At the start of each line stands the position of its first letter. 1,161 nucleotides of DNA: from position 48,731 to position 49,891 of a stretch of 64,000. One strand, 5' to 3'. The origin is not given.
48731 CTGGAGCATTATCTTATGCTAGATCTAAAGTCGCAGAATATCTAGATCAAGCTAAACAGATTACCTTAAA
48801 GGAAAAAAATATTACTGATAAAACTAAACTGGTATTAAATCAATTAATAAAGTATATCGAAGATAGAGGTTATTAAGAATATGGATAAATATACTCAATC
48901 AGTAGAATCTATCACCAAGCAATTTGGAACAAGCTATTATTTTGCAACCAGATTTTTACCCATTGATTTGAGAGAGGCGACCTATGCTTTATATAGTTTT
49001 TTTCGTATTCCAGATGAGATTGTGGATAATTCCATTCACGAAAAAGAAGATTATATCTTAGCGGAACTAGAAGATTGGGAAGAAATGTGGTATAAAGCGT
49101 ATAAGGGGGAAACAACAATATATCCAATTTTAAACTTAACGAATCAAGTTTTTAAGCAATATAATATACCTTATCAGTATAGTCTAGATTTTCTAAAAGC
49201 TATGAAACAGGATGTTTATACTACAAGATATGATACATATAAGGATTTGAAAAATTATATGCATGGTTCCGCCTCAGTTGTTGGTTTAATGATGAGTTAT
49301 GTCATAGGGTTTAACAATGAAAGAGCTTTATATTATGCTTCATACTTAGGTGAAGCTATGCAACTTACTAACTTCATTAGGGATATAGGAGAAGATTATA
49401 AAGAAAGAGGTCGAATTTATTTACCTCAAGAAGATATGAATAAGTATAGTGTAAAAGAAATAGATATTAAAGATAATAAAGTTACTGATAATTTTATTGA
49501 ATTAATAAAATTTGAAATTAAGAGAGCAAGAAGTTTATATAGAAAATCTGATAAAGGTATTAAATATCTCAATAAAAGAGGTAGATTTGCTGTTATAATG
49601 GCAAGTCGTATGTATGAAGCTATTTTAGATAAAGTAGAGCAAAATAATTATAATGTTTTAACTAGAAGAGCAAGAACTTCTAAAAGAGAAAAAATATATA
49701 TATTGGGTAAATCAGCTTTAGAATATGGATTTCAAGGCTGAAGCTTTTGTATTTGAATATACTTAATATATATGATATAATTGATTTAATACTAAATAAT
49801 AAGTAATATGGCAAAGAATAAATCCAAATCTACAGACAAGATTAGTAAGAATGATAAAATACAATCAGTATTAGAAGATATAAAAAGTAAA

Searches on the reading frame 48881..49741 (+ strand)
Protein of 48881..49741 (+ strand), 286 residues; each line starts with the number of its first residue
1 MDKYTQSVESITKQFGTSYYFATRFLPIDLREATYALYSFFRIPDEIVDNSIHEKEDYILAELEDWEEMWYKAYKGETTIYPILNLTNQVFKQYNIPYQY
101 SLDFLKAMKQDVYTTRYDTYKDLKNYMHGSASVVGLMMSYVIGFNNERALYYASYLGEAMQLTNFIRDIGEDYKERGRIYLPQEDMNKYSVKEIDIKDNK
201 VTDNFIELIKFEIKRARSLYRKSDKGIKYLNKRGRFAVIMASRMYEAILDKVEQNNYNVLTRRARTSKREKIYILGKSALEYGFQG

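Call 26: search_protein_families(library=pfam, proteins=[window:48881-49741:+], max_evalue=0.01)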
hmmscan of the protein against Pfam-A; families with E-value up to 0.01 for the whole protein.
window:48881-49741:+ (286 aa): 1 family
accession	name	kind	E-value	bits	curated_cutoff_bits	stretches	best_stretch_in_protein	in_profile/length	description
PF00494.24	SQS_PSY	-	3.3e-68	230.7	26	1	13-270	2-263/263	Squalene/phytoene synthase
